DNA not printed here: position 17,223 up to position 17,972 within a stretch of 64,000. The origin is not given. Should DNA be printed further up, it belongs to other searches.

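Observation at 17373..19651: RtcB ligase next to a translationally coupled P-loop kinase and SLOG (YpsA-like) protein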

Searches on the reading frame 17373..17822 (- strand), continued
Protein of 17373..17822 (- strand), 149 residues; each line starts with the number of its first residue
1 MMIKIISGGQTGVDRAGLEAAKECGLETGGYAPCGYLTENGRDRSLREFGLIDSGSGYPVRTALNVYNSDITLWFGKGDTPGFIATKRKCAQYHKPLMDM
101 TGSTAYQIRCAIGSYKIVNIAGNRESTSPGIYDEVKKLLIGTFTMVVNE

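Call 46: fold_search(model_id=the predicted structure, library=pdb)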
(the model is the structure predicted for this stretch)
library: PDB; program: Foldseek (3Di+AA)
matches with E <= 10: 1381; with E <= 0.001: 1
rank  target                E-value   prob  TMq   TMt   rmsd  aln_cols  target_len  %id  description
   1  3imk                  3.1e-11  1.00  0.83  0.79   2.2       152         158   34  Crystal structure of Putative molybdenum carrier protein (YP_461806.1) from SYNTROPHUS ACIDITROPHICUS SB at 1.45 A resol (released 2009-08-25)
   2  3dnf_B                1.7e-03  0.90  0.34  0.20  16.6       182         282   14  Structure of (E)-4-Hydroxy-3-methyl-but-2-enyl Diphosphate Reductase, the Terminal Enzyme of the Non-Mevalonate Pathwa (released 2008-12-30)
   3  3dnf_A                1.9e-03  0.93  0.37  0.22  16.7       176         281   15  Structure of (E)-4-Hydroxy-3-methyl-but-2-enyl Diphosphate Reductase, the Terminal Enzyme of the Non-Mevalonate Pathwa (released 2008-12-30)
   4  9ql0_A                8.2e-03  0.95  0.43  0.22  16.4       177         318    8  E. coli IspH crystallized in the presence of adenosine hemisulfate (released 2026-04-08)
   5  3szu_B                1.1e-02  0.92  0.42  0.22  16.5       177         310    8  IspH:HMBPP complex structure of E126Q mutant (released 2011-11-30)
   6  9j67_A                1.3e-02  0.95  0.40  0.23   6.2       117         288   18  Crystal structure of an oxidoreductase from Streptomyces aureocirculatus (released 2025-09-03)
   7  7wnn_A                1.4e-02  0.75  0.38  0.23  11.4       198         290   13  Crystal structure of Imine Reductase from Actinoalloteichus hymeniacidonis in complex with NADPH (released 2022-04-06)
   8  8jku_B                1.5e-02  0.87  0.38  0.23   6.9       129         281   14  Ancestral imine reductase N559 (released 2023-08-09)
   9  4n7b                  2.5e-02  0.77  0.40  0.21  16.4       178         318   12  Structure of the E-1-hydroxy-2-methyl-but-2-enyl-4-diphosphate reductase from Plasmodium falciparum (released 2013-11-20)
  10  2c03_B                2.6e-02  0.96  0.38  0.21   4.2       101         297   12  GDP COMPLEX OF SRP GTPASE FFH NG DOMAIN (released 2007-02-13)
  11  6y2z_A                2.8e-02  0.91  0.37  0.21   5.1       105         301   12  NG domain of human SRP54 (released 2020-09-23)
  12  5lhf_A                2.8e-02  0.28  0.25  0.20  11.2       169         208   18  Phosphoribosyl anthranilate isomerase from Thermococcus kodakaraensis (released 2016-11-09)
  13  3ke8_A                3.0e-02  0.82  0.42  0.22  16.6       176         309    9  Crystal structure of IspH:HMBPP-complex (released 2010-01-12)
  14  3szu_A                3.6e-02  0.80  0.42  0.22  16.5       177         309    8  IspH:HMBPP complex structure of E126Q mutant (released 2011-11-30)
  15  6sle_G                3.6e-02  0.66  0.40  0.24  11.3       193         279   11  Structure of Reductive Aminase from Neosartorya fumigata in complex with NADP+ (released 2020-06-24)
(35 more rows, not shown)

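Call 60: find_encoding_contigs(protein=P0011, flank=6000, max_places=3)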
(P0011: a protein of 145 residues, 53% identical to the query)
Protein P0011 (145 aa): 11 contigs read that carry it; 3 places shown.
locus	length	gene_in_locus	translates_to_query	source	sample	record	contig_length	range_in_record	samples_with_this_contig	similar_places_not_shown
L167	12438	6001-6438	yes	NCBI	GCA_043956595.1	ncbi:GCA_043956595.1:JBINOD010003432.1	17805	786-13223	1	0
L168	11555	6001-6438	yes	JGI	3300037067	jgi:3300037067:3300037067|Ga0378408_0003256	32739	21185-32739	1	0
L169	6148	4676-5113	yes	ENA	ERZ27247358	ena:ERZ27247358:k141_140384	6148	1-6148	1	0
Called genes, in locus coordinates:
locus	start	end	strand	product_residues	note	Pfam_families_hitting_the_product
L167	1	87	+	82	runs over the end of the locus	-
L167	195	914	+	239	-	PF12705:PDDEXK_1, PF01930:Cas_Cas4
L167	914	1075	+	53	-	-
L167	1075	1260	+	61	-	-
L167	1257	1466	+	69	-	-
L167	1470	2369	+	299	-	PF22763:NrS1-1_pol-like_HBD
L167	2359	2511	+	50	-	-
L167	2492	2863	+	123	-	-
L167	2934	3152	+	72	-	-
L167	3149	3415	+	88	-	PF00462:Glutaredoxin (faint)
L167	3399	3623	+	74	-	-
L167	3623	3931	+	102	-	-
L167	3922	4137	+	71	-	-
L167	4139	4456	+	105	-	-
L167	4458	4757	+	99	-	-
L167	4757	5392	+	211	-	PF02732:ERCC4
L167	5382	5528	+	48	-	-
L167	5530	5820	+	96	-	PF14216:DUF4326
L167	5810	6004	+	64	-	-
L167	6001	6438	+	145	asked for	PF12694:cpYpsA, PF18306:LDcluster4 (faint)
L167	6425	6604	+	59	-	-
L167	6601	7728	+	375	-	-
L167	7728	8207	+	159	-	-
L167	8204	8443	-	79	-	-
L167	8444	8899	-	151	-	PF13188:PAS_8 (weak)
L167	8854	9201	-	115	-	-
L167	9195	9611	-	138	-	-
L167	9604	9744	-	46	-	-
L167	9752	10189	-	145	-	-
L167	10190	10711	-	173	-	-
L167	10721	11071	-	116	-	-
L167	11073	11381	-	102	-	-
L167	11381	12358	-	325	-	PF00078:RVT_1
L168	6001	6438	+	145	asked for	PF12694:cpYpsA, PF18306:LDcluster4 (faint)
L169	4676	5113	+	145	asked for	PF12694:cpYpsA, PF18306:LDcluster4 (faint)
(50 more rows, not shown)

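Call 67: search_protein_families(library=pfam, alignment_id=A3, max_evalue=0.001)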
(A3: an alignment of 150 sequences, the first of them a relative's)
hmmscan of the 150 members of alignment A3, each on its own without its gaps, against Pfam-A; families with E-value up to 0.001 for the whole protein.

A. member 1, L004:5574-5771:+ (66 aa): 0 families

B. families by the number of members that match (of 150 scanned): 56 families (the first 25 are shown)
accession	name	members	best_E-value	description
PF00156.33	Pribosyltran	3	2.7e-15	Phosphoribosyl transferase domain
PF00535.33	Glycos_transf_2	3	4.6e-07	Glycosyl transferase family 2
PF06508.19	QueC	2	4.7e-54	Queuosine biosynthesis protein QueC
PF03167.25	UDG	2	1.1e-22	Uracil DNA glycosylase superfamily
PF00303.24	Thymidylat_synt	1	1.8e-100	Thymidylate synthase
PF13148.11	DUF3987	1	8.4e-63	Protein of unknown function (DUF3987)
PF00082.27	Peptidase_S8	1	6.4e-59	Subtilase family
PF08010.17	Phage_30_3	1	9.2e-54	Bacteriophage protein GP30.3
PF07799.17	DUF1643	1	1.8e-42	Protein of unknown function (DUF1643)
PF00406.28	ADK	1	2.1e-40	Adenylate kinase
PF01981.21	PTH2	1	2.9e-32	Peptidyl-tRNA hydrolase PTH2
PF18909.5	dGTP_diPhyd_N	1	8.6e-32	dATP/dGTP diphosphohydrolase, N-terminal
PF13207.12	AAA_17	1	2.7e-29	AAA domain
PF09588.16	YqaJ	1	2e-27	YqaJ-like viral recombinase domain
PF00476.26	DNA_pol_A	1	3.6e-23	DNA polymerase family A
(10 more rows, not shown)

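Call 71: search_protein_families(library=padloc, proteins=[window:17373-17822:-], max_evalue=0.01)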
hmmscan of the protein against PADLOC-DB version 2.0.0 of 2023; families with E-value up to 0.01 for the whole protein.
window:17373-17822:- (149 aa): 0 families

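Call 78: find_related_loci(query=A1, collection=genome_contigs, flank=5000)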
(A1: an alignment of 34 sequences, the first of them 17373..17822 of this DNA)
Query A1 (149 aa) in genome_contigs; peptide patterns used: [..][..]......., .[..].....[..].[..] (x = any residue, [..] = any of these).
599 stretches matched a pattern (row limit reached: there are more); 558 encode a relative of the query (tblastn E <= 1e-3); the best 80 are kept; 80 distinct loci.
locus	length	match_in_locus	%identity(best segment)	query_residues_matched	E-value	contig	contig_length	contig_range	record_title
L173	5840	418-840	46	3-143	4e-33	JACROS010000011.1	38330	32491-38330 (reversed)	MAG: Candidatus Omnitrophota bacterium isolate NC_groundwater_1967_Pr3_S-0.2um_38_3 scaffold_36964, whole genome shotgun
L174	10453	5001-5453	40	1-144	3e-29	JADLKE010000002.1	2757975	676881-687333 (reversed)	MAG: Ignavibacteria bacterium isolate DFE_IGN c_000000000104, whole genome shotgun sequence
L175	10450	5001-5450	43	2-144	1e-28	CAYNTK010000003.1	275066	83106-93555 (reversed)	MAG TPA_asm: uncultured Ignavibacteriaceae bacterium isolate SRP278314_co2_258 genome assembly, contig: NODE_44_length_2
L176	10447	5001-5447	42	4-140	1e-28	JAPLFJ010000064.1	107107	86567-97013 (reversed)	MAG: Ignavibacteriae bacterium isolate LacPavin_0920_WC57_MAG_36_34 LacPavin_0920_WC57_scaffold_348622, whole genome sho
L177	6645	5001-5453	40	1-144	3e-28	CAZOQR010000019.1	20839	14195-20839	MAG TPA_asm: uncultured Ignavibacteriaceae bacterium isolate SRP216815_co1_297 genome assembly, contig: NODE_2951_length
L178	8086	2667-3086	47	4-143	3e-27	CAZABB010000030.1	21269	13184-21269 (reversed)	MAG TPA_asm: uncultured Planctomycetia bacterium isolate SRP141376_co2_336 genome assembly, contig: NODE_5174_length_212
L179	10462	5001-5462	40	2-147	2e-26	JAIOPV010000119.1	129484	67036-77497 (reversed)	MAG: Planctomycetota bacterium isolate LakeFargette_0920_ALND_MAG_60_11 LacPavin_0920_ALND_scaffold_251912, whole genome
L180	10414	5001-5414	42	4-133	7e-26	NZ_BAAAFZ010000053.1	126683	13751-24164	Craurococcus roseus strain JCM 9933 sequence053, whole genome shotgun sequence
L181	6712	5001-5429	41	4-144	5e-25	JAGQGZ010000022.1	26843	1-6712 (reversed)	MAG: Dehalococcoidia bacterium isolate HKST-UBA80 NODE_22_length_26843_cov_4.167937, whole genome shotgun sequence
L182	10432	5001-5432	42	4-139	9e-25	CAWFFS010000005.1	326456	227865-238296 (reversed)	MAG: uncultured delta proteobacterium isolate MFD02416.bin.2.25 genome assembly, contig: contig_29613, whole genome shot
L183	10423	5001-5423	42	7-139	1e-24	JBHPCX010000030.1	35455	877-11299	Thermodesulfobacteriota bacterium isolate SAG AM-311-L20 NODE_30_length_35455_cov_27.764944, whole genome shotgun sequen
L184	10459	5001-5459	39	1-140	1e-24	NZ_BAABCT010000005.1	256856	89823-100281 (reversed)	Flavobacterium cheonanense strain JCM 17069 sequence05, whole genome shotgun sequence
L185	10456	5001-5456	39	4-147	2e-24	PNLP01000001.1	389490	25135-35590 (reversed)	MAG: Planctomycetaceae bacterium isolate DS2.012 DS2_1000006_389490, whole genome shotgun sequence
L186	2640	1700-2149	41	4-144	8e-24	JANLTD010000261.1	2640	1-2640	MAG: Acidobacteriota bacterium isolate OTE_25_metabat_245 OTE_25_k141_2246111, whole genome shotgun sequence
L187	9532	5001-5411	42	4-139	2e-23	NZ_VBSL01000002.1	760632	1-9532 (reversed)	Larkinella sp. C7 Scaffold2, whole genome shotgun sequence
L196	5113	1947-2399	39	3-149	4e-22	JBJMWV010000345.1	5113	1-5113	MAG: Chthoniobacterales bacterium isolate H2_18_all_fractions_metab_conc_45_60_9 k255_4835995, whole genome shotgun sequ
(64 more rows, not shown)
